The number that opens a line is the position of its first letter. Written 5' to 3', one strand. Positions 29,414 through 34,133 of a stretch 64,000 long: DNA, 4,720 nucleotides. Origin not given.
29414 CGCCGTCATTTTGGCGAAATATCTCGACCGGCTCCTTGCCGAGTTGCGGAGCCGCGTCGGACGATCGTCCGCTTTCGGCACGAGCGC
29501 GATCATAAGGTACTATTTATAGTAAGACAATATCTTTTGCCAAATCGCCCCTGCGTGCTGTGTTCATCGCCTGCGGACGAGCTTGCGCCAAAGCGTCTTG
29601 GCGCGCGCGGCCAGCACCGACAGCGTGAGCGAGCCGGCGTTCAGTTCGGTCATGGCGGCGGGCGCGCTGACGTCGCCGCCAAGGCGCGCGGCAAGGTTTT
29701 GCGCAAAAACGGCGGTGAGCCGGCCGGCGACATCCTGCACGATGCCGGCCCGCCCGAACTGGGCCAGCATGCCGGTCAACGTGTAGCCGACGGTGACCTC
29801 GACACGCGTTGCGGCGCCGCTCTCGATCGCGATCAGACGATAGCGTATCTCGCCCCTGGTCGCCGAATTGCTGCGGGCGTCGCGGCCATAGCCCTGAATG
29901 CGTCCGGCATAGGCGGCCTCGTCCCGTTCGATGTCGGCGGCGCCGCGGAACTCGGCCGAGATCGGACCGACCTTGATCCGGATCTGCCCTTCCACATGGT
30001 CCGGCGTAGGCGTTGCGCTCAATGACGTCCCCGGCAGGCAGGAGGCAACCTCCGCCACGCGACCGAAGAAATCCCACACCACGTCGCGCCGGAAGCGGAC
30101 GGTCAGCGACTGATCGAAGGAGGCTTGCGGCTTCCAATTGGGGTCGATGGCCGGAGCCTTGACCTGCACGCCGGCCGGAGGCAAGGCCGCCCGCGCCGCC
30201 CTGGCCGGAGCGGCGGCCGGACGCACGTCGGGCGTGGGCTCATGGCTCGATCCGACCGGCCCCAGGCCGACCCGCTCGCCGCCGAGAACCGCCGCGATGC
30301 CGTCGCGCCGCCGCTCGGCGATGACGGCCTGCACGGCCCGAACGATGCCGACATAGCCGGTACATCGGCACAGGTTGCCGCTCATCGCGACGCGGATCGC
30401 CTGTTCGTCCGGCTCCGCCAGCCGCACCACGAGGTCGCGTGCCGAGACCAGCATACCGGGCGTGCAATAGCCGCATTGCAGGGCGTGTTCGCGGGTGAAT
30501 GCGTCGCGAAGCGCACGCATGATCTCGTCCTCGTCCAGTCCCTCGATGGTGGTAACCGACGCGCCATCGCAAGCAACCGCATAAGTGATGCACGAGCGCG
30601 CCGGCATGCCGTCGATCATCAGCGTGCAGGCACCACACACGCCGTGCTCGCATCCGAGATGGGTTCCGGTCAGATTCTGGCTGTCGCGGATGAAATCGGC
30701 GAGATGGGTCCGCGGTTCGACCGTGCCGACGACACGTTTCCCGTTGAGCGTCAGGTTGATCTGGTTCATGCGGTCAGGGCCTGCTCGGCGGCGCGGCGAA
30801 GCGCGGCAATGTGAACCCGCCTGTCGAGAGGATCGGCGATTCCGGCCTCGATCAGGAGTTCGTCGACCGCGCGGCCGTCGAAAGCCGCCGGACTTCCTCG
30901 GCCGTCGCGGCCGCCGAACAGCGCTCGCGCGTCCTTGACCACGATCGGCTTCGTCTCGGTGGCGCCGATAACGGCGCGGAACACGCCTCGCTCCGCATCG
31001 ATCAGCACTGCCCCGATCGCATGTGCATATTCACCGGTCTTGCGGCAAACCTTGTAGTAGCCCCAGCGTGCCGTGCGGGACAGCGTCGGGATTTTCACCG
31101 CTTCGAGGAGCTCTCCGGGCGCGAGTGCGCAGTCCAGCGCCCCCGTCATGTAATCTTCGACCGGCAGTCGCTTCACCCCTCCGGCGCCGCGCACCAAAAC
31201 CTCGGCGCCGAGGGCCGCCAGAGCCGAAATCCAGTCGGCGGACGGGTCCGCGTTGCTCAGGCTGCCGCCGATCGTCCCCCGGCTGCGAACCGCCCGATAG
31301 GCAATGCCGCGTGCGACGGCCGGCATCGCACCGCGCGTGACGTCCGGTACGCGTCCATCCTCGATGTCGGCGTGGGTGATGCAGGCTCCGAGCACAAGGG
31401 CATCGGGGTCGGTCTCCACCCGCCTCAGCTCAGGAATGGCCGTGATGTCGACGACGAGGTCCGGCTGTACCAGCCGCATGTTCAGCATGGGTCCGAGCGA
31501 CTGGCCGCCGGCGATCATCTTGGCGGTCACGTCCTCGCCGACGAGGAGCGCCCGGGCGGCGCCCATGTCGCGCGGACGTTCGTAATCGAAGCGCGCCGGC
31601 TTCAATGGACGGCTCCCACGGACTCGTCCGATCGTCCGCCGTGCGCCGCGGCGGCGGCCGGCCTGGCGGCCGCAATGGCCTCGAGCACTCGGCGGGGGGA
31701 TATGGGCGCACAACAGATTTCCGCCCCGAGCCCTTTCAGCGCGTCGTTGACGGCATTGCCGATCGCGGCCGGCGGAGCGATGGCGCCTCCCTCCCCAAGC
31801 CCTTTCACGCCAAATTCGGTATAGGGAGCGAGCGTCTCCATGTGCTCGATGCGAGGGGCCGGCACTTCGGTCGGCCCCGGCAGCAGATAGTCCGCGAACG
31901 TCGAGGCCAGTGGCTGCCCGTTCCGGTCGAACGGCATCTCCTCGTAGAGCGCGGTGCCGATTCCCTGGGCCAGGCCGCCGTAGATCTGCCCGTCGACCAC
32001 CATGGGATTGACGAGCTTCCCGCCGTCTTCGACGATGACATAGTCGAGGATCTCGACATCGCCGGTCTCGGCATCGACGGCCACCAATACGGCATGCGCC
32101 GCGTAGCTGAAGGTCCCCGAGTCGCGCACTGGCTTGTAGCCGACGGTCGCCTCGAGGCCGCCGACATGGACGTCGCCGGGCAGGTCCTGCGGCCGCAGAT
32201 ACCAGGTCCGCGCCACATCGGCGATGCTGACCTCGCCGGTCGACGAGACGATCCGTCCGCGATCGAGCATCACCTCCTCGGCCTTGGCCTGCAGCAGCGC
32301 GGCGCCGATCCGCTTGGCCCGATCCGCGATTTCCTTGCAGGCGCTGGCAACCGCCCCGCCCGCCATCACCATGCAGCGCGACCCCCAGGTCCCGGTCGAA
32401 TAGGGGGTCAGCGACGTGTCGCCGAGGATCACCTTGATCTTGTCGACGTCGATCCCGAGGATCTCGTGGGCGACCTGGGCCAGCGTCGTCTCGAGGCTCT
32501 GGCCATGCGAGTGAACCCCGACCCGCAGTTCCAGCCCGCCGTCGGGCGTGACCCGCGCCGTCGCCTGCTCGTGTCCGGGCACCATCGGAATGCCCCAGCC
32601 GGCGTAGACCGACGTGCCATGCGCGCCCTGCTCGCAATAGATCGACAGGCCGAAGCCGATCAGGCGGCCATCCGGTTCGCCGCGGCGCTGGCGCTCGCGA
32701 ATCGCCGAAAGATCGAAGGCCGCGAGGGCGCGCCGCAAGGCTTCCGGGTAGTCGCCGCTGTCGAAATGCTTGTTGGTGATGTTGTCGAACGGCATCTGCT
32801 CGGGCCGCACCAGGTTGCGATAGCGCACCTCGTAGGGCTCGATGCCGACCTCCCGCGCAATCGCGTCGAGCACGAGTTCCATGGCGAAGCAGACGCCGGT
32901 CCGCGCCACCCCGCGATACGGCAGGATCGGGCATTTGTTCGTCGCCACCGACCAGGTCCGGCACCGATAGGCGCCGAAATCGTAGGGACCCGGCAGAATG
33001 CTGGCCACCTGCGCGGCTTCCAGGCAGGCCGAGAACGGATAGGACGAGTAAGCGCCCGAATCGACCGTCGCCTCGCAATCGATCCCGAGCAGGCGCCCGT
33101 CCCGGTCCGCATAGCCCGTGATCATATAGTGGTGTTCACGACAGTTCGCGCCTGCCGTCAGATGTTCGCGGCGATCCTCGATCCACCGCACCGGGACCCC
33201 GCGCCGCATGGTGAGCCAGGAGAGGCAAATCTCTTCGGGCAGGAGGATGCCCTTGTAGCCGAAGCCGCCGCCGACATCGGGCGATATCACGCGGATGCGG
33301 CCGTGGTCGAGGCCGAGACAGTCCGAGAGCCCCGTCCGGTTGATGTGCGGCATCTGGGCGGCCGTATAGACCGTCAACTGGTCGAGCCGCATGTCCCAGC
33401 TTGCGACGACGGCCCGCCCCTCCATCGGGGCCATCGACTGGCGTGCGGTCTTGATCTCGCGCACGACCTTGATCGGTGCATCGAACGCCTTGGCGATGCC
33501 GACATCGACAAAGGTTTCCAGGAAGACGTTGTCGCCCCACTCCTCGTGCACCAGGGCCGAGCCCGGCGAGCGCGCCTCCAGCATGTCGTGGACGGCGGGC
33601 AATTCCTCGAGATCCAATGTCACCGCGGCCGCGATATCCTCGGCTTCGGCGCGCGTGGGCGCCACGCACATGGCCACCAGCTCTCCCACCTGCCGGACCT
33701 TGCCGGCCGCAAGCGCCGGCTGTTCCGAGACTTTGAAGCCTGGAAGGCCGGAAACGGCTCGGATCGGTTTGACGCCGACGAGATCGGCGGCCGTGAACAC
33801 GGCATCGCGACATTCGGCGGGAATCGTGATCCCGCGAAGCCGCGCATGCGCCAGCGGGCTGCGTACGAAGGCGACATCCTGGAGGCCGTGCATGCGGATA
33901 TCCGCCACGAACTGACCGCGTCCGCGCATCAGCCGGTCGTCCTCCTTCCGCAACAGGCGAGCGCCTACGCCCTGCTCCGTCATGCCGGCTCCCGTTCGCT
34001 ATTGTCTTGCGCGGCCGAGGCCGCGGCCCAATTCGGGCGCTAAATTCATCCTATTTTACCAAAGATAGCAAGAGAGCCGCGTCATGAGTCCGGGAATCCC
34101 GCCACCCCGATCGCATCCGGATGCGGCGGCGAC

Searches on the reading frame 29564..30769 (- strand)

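Call 5: search_protein_families(library=pfam, proteins=[window:29564-30769:-], max_evalue=0.001)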
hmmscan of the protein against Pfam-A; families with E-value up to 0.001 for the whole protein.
window:29564-30769:- (401 aa): 4 families
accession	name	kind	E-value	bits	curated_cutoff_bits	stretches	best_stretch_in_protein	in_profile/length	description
PF01799.25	Fer2_2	-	1.9e-27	95.6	30.3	1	74-147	1-75/75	[2Fe-2S] binding domain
PF06240.19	COXG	-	1.1e-10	41.8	22.2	1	224-363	5-139/140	Carbon monoxide dehydrogenase subunit G (CoxG)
PF13085.11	Fer2_3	-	2.4e-07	31.2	27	1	39-87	51-98/107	2Fe-2S iron-sulfur cluster binding domain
PF00111.32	Fer2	-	2.3e-06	27.9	21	1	7-58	2-53/77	2Fe-2S iron-sulfur cluster binding domain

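Call 7: search_protein_families(library=ncbifam, proteins=[window:29564-30769:-], max_evalue=0.00001)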
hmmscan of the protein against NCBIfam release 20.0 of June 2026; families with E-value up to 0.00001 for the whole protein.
window:29564-30769:- (401 aa): 11 families
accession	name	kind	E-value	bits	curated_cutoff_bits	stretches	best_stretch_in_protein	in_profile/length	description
NF041020.1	glyceraldDH_gamma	equivalog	2.3e-49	167.2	290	1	3-149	12-158/164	glyceraldehyde dehydrogenase subunit gamma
TIGR03198.1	pucE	equivalog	3.5e-45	153.1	254.3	1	3-150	3-149/151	xanthine dehydrogenase subunit E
NF043084.2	XdhC_XDHase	equivalog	1.6e-44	151.1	217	1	3-149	2-149/151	xanthine dehydrogenase subunit XdhC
TIGR03193.1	4hydroxCoAred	equivalog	3e-42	144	257.8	1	5-148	3-146/148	4-hydroxybenzoyl-CoA reductase subunit gamma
TIGR03311.1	Se_dep_XDH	equivalog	3.6e-39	134.5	830.45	1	5-149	2-143/848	selenium-dependent xanthine dehydrogenase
TIGR02963.1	xanthine_xdhA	equivalog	1.5e-36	126.1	467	1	9-156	6-164/468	xanthine dehydrogenase small subunit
NF008514.0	PRK11433.1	equivalog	5.5e-36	124.1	322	1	2-152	51-216/218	aldehyde dehydrogenase iron-sulfur subunit PaoA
NF045668.1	pterin_aldehy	equivalog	2.4e-35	121.9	1100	1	4-148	3-150/905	molybdopterin-dependent aldehyde oxidoreductase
NF007387.0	PRK09908.1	equivalog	3.5e-32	111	212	1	3-149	8-155/159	xanthine dehydrogenase iron sulfur-binding subunit XdhC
TIGR02969.1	mam_aldehyde_ox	subfamily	3.2e-26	91.1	1912.3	1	6-149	5-160/1330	aldehyde oxidase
NF009226.0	PRK12576.1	equivalog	7.4e-06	25.5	344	0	38-87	58-109/317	succinate dehydrogenase/fumarate reductase iron-sulfur subunit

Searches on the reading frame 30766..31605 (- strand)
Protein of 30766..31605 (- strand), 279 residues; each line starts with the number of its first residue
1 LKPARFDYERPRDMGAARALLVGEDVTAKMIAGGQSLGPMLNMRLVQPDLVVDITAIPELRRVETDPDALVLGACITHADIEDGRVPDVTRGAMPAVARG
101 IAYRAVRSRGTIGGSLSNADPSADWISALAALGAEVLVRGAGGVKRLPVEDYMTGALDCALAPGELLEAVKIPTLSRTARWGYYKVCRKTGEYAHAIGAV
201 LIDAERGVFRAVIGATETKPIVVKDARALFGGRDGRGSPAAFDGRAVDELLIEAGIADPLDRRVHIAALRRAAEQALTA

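Call 7: search_protein_families(library=ncbifam, proteins=[window:30766-31605:-], max_evalue=0.00001)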
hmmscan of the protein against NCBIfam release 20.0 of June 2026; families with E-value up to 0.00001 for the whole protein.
window:30766-31605:- (279 aa): 7 families
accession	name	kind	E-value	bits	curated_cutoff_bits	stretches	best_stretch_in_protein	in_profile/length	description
NF041019.1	glyceraldDH_beta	equivalog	7.2e-49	166.5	350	1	1-215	1-214/280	glyceraldehyde dehydrogenase subunit beta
TIGR02963.1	xanthine_xdhA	equivalog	9.8e-23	80.5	467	1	21-205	207-390/468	xanthine dehydrogenase small subunit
NF043083.1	XdhB_XDHase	equivalog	5e-20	71.8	310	1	9-210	8-211/289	xanthine dehydrogenase subunit XdhB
TIGR03195.1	4hydrxCoA_B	equivalog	5.6e-18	65.1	404.55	2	7-117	6-115/321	4-hydroxybenzoyl-CoA reductase subunit beta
NF007427.0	PRK09971.1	equivalog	2.5e-17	63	287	1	8-227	7-231/292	xanthine dehydrogenase FAD-binding subunit XdhB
TIGR03199.1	pucC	equivalog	2.8e-10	39.9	306.05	1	47-227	37-217/264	xanthine dehydrogenase subunit C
TIGR03312.1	Se_sel_red_FAD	hypoth_equivalog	1.3e-07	31.1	241.5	1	26-225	22-203/257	molybdopterin-dependent oxidoreductase FAD-binding subunit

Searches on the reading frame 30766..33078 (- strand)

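Call 5: search_protein_families(library=pfam, proteins=[window:30766-33078:-], max_evalue=0.001)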
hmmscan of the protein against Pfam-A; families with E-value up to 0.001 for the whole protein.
window:30766-33078:- (770 aa): 1 family
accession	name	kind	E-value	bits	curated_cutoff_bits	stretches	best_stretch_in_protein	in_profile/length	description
PF00941.27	FAD_binding_5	-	1.8e-41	142.3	27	1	496-665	2-169/170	FAD binding domain in molybdopterin dehydrogenase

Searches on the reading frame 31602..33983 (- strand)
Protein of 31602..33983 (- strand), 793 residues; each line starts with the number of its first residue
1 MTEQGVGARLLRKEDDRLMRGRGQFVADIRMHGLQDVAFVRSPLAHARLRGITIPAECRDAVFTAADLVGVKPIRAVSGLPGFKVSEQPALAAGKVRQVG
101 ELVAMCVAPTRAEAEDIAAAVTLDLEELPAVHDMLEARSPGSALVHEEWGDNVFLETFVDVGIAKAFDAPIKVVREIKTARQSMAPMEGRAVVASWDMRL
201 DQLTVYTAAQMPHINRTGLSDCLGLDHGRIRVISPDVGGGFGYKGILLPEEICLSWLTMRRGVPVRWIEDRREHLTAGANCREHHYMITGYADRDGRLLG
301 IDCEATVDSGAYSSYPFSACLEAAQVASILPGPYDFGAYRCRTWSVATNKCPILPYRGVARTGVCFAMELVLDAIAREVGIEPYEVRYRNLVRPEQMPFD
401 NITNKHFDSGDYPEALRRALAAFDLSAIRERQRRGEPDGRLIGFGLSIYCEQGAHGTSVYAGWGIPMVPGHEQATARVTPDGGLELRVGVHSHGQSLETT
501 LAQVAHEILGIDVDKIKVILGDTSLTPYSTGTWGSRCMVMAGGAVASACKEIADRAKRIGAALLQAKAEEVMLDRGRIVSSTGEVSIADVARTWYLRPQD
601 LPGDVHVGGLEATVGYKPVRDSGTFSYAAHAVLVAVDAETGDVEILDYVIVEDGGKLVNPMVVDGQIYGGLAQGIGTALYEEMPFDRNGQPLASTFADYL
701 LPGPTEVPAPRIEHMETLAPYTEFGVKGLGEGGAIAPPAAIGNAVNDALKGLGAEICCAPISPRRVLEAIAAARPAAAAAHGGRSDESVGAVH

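Call 5: search_protein_families(library=pfam, proteins=[window:31602-33983:-], max_evalue=0.001)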
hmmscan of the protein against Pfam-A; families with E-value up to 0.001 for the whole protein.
window:31602-33983:- (793 aa): 3 families
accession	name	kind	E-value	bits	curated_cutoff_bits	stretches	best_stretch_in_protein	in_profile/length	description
PF20256.3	MoCoBD_2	-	3.4e-75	253.6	27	1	419-708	2-283/283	Molybdopterin cofactor-binding domain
PF02738.23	MoCoBD_1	-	3.1e-60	203.7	27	1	146-391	2-244/244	Molybdopterin cofactor-binding domain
PF01315.27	Ald_Xan_dh_C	-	1e-11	45.6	31.3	1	21-129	2-110/110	Aldehyde oxidase and xanthine dehydrogenase, a/b hammerhead domain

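Call 7: search_protein_families(library=ncbifam, proteins=[window:31602-33983:-], max_evalue=0.00001)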
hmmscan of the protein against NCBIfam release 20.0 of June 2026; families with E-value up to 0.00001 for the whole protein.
window:31602-33983:- (793 aa): 13 families
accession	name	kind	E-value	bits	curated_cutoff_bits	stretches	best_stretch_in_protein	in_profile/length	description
NF040766.1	CODH_aero_grp5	exception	1.7e-163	545.7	950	2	3-581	2-578/785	aerobic carbon-monoxide dehydrogenase large subunit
NF041018.1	glyceraldDH_alpha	equivalog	4.8e-154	514.6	790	1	6-766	3-740/741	glyceraldehyde dehydrogenase subunit alpha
TIGR02416.1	CO_dehy_Mo_lg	equivalog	1.8e-130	436.5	991.15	1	14-768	1-769/770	aerobic carbon-monoxide dehydrogenase large subunit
TIGR03194.1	4hydrxCoA_A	equivalog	3.9e-107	359.5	994.55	1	20-769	11-745/746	4-hydroxybenzoyl-CoA reductase subunit alpha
NF043082.1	XdhA_XDHase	equivalog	1.1e-99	334.7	780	1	7-772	2-754/758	xanthine dehydrogenase subunit XdhA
NF007426.0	PRK09970.1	equivalog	9.3e-94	314.9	916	1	5-770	5-755/761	xanthine dehydrogenase molybdenum-binding subunit XdhA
TIGR03196.1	pucD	equivalog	5.3e-77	259.9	783.65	1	20-765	17-753/763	xanthine dehydrogenase subunit D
NF045668.1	pterin_aldehy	equivalog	5.9e-76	256.3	1100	1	35-770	207-904/905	molybdopterin-dependent aldehyde oxidoreductase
TIGR03311.1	Se_dep_XDH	equivalog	2.7e-59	201.1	830.45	2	5-570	160-690/848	selenium-dependent xanthine dehydrogenase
NF041671.1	peri_hyde_PaoC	equivalog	3.2e-53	181.2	1180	1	80-749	89-713/735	aldehyde oxidoreductase molybdenum-binding subunit PaoC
TIGR02965.1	xanthine_xdhB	equivalog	7.4e-49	166.6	849.5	1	19-771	14-755/758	xanthine dehydrogenase molybdopterin binding subunit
TIGR03313.1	Se_sel_red_Mo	hypoth_equivalog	2e-46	158.2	1101.9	1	165-749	366-931/951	molybdopterin-dependent oxidoreductase Mo/Fe-S-binding subunit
TIGR02969.1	mam_aldehyde_ox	subfamily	8.4e-22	76.5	1912.3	1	37-748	608-1278/1330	aldehyde oxidase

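Call 24: find_encoding_contigs(protein=window:31602-33983:-, flank=10000, max_places=4)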
Protein window:31602-33983:- (793 aa): no gene with exactly this product is on record in the collection.

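Call 37: search_solved_structures(query=window:31602-33983:-, max_evalue=1e-30)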
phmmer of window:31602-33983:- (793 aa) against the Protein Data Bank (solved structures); distinct sequences matched with E-value up to 1e-30: 10.
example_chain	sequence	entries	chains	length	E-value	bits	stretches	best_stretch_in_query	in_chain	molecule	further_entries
1t3q_B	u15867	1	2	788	2e-141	475.9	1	3-771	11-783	quinoline 2-oxidoreductase large subunit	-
8uem_A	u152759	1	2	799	6.1e-127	428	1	8-771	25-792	Carbon monoxide dehydrogenase (Large chain), CoxL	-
1ffu_B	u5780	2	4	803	2.3e-108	366.5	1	4-767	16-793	CUTL, MOLYBDOPROTEIN OF CARBON MONOXIDE DEHYDROGENASE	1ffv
7dqx_A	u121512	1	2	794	4.7e-101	342.4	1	5-768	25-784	6-hydroxypseudooxynicotine dehydrogenase complex subunit gamma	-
1n5w_B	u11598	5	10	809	1.9e-98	333.8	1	4-754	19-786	Carbon monoxide dehydrogenase large chain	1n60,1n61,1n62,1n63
1zxi_B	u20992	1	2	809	2.5e-98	333.4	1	4-754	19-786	Carbon monoxide dehydrogenase large chain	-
4zoh_A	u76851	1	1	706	3.5e-86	293.2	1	6-750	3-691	Putative oxidoreductase molybdopterin-binding subunit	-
1rm6_A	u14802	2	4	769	1.5e-72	248.1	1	14-776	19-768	4-hydroxybenzoyl-CoA reductase alpha subunit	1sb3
1dgj_A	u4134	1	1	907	2.9e-50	174.4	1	21-563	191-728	ALDEHYDE OXIDOREDUCTASE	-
1sij_A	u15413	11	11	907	2e-48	168.3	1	33-561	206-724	Aldehyde oxidoreductase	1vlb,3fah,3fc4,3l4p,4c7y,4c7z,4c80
